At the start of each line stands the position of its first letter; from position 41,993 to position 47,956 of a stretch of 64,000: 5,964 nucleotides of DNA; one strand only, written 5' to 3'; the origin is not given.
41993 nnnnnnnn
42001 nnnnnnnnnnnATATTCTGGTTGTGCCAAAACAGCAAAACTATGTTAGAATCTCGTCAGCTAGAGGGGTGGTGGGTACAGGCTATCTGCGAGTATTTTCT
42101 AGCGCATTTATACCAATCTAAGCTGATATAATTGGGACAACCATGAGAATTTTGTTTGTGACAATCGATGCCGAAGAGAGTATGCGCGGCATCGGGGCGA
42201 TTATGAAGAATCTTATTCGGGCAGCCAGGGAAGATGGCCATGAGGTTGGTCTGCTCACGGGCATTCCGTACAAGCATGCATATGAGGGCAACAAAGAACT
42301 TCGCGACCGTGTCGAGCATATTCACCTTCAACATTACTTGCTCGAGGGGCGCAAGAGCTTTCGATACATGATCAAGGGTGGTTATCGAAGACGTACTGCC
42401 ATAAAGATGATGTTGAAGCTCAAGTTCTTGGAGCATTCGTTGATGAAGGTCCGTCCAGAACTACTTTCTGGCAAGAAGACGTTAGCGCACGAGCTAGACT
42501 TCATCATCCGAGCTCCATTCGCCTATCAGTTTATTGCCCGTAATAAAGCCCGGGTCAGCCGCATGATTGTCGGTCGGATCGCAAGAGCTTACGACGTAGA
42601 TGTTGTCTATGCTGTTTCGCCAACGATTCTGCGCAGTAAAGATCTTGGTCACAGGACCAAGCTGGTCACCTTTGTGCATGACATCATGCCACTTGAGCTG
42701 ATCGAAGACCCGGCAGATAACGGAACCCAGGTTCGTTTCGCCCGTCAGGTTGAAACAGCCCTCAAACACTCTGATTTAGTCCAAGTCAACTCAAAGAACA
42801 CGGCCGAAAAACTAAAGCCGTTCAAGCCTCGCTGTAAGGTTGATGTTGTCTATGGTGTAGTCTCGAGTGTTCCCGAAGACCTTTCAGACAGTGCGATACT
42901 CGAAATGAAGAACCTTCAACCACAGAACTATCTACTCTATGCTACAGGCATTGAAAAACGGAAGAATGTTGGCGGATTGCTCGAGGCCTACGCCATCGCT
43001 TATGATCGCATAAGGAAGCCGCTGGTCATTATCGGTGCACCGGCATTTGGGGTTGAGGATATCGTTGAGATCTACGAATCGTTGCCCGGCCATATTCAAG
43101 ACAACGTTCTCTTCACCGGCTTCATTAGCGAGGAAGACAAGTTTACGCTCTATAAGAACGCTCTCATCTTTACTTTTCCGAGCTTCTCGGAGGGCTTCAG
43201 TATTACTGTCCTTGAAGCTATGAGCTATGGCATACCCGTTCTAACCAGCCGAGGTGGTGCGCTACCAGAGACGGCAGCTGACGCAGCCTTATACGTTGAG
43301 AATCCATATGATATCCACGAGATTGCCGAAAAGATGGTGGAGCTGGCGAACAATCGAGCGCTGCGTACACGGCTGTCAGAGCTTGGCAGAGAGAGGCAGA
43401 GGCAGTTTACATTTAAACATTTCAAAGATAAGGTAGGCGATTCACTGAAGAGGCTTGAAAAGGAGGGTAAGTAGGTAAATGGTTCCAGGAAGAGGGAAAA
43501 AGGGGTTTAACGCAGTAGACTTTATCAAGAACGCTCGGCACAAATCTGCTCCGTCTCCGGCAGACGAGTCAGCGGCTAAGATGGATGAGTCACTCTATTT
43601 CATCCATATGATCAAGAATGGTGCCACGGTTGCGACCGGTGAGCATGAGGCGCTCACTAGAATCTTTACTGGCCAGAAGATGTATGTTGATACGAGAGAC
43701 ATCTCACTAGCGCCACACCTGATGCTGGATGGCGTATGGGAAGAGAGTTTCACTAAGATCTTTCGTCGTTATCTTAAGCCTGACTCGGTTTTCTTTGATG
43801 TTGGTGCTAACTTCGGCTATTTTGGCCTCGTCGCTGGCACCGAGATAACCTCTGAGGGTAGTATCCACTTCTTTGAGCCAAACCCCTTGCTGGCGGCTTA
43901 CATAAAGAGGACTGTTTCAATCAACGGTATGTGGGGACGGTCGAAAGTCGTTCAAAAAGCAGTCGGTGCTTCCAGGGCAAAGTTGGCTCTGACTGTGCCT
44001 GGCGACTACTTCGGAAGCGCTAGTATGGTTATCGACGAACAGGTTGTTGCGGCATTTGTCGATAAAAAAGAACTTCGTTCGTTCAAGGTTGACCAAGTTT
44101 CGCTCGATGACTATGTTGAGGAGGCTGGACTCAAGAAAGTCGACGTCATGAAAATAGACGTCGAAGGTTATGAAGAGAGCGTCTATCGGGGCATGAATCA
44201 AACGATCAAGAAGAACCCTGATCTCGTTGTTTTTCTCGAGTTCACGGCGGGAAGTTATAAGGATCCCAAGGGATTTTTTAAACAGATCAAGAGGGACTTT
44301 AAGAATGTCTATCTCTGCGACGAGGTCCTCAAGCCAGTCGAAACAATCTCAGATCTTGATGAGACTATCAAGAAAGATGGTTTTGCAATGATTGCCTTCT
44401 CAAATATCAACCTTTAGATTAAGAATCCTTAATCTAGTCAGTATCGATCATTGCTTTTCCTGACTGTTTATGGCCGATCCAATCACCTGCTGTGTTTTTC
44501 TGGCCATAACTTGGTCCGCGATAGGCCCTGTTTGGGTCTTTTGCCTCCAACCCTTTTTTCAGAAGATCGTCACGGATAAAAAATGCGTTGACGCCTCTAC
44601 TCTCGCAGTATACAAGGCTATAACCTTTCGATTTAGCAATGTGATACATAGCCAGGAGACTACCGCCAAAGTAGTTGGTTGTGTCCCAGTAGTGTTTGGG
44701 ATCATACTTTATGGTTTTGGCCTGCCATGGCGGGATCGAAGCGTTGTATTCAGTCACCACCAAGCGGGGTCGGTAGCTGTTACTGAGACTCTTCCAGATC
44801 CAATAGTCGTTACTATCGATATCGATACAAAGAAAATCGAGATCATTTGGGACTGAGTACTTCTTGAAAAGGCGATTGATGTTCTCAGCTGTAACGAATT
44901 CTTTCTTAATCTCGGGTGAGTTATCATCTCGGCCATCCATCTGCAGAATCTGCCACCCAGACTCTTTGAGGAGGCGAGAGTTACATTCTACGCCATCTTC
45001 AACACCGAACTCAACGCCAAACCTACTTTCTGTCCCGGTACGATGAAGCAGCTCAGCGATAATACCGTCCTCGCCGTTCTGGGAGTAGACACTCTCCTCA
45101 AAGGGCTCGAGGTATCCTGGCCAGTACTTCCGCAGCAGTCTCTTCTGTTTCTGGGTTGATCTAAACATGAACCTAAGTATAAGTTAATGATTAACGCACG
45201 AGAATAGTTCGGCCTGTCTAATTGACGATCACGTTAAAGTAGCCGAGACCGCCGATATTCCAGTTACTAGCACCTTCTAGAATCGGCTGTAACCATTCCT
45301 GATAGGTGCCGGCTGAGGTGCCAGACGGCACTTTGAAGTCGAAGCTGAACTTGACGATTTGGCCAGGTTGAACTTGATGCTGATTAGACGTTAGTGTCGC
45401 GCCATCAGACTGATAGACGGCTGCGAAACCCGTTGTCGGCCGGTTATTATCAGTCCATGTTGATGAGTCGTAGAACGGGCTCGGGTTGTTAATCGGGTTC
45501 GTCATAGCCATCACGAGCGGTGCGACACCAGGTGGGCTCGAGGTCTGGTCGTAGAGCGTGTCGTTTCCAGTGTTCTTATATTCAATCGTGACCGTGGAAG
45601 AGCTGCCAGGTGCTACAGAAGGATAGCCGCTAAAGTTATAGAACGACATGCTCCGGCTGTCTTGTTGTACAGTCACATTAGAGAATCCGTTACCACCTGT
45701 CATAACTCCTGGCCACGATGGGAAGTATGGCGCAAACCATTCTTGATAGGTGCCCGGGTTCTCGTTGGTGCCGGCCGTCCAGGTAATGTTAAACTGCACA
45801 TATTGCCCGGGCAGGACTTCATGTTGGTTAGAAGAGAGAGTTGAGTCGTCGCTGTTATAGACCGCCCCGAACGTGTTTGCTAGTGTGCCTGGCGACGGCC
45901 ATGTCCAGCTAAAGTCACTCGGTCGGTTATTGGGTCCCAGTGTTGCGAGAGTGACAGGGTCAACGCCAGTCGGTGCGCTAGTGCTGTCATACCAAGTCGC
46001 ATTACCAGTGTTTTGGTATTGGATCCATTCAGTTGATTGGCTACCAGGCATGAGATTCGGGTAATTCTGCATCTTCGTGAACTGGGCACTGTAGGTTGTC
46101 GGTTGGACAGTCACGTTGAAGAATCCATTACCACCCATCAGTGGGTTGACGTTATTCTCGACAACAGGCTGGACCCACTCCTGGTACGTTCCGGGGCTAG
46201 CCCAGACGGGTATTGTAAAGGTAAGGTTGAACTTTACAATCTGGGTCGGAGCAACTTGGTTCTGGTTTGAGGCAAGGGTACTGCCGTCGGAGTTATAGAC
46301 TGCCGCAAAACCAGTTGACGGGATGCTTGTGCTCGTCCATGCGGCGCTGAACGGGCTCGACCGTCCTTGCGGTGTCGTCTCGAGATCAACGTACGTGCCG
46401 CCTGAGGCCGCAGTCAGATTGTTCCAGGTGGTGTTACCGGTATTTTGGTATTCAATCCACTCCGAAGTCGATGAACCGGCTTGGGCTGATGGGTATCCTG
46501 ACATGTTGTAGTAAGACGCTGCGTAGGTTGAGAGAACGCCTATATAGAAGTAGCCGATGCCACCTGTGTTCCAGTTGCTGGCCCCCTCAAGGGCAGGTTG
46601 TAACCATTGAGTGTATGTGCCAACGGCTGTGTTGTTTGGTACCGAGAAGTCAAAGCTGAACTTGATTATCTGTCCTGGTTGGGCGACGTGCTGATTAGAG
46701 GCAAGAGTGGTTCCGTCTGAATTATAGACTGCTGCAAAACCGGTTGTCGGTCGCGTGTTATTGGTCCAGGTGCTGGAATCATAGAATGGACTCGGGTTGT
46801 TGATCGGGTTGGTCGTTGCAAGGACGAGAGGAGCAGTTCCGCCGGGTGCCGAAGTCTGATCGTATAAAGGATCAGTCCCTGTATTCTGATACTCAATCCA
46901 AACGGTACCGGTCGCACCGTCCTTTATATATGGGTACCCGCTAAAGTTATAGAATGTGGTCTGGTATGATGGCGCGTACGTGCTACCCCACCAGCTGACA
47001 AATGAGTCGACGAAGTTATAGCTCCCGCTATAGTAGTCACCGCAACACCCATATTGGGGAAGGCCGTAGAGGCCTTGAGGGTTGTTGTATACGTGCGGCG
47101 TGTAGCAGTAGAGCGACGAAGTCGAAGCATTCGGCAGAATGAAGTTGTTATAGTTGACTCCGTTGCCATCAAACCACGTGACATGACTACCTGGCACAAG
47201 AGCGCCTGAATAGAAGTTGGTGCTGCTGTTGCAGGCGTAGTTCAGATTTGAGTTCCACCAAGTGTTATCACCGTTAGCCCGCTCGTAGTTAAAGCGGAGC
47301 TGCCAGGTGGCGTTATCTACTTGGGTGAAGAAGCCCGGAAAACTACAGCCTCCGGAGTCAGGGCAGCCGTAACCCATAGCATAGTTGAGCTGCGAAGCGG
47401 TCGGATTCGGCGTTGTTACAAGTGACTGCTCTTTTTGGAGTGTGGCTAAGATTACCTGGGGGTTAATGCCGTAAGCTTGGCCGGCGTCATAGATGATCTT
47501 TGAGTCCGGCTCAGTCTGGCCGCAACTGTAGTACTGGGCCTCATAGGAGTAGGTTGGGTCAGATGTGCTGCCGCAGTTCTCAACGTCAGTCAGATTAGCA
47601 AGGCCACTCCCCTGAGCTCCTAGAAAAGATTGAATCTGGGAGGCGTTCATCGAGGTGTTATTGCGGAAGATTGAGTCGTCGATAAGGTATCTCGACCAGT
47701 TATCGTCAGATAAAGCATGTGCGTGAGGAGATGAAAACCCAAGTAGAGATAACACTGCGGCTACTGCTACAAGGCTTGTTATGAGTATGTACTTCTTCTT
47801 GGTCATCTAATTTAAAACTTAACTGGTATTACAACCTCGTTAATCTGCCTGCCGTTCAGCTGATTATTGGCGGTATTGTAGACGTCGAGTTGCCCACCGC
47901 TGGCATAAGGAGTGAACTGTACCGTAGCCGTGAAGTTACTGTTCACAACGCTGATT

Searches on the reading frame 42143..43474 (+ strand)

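Call 26: search_protein_families(library=pfam, proteins=[window:42143-43474:+], max_evalue=0.001)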
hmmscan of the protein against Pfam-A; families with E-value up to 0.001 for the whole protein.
window:42143-43474:+ (443 aa): 6 families
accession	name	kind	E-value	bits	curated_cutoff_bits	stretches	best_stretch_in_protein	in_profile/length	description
PF00534.26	Glycos_transf_1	-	2.4e-27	96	26.4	1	260-418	14-172/172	Glycosyl transferases group 1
PF13692.12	Glyco_trans_1_4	-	1e-20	74.9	27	1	263-404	3-142/142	Glycosyl transferases group 1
PF13439.12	Glyco_transf_4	-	3.3e-10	40.7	28.5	1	129-238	52-164/170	Glycosyltransferase Family 4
PF20706.3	GT4-conflict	-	9.4e-08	31.9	26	1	273-370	211-312/385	Family 4 Glycosyltransferase in conflict systems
PF13579.12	Glyco_trans_4_4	-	8.8e-05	23.3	29.7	0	136-225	61-143/158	Glycosyl transferase 4-like domain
PF13524.12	Glyco_trans_1_2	-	0.0001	22.7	25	1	317-426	27-137/144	Glycosyl transferase-like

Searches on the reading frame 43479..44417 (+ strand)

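Call 26: search_protein_families(library=pfam, proteins=[window:43479-44417:+], max_evalue=0.001)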
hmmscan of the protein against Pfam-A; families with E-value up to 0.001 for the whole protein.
window:43479-44417:+ (312 aa): 1 family
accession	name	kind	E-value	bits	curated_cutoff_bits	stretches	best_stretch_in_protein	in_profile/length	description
PF05050.19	Methyltransf_21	-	8.4e-16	59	22.7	1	107-263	1-156/173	Methyltransferase FkbM domain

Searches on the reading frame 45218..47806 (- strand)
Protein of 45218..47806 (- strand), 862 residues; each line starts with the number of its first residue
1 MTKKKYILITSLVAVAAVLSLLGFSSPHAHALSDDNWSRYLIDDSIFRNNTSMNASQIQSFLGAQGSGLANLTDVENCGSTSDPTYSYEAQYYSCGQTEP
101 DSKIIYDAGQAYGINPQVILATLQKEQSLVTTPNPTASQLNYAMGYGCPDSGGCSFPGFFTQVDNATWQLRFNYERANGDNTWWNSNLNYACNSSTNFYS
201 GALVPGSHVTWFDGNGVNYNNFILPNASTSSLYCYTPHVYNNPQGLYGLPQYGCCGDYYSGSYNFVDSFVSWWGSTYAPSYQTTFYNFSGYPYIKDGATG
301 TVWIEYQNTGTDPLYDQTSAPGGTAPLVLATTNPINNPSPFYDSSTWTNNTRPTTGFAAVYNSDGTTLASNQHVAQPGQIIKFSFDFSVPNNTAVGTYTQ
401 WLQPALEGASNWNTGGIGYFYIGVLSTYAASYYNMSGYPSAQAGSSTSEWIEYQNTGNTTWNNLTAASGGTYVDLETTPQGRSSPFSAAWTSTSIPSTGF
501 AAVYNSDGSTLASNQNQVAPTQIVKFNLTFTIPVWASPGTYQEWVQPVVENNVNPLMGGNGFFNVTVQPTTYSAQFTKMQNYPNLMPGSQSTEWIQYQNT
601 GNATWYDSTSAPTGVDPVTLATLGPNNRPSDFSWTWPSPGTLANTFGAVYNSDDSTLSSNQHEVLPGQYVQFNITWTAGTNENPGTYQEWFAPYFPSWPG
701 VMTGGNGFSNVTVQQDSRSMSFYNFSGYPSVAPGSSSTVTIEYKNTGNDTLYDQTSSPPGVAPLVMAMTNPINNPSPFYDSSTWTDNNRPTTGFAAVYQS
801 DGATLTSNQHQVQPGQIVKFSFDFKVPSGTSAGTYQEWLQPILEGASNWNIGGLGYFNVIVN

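Call 26: search_protein_families(library=pfam, proteins=[window:45218-47806:-], max_evalue=0.001)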
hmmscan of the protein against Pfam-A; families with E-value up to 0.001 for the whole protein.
window:45218-47806:- (862 aa): 1 family
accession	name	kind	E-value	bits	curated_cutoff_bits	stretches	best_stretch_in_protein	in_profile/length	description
PF10633.15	NPCBM_assoc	-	8.3e-08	32.8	24.4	0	810-836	44-70/78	NPCBM-associated, NEW3 domain of alpha-galactosidase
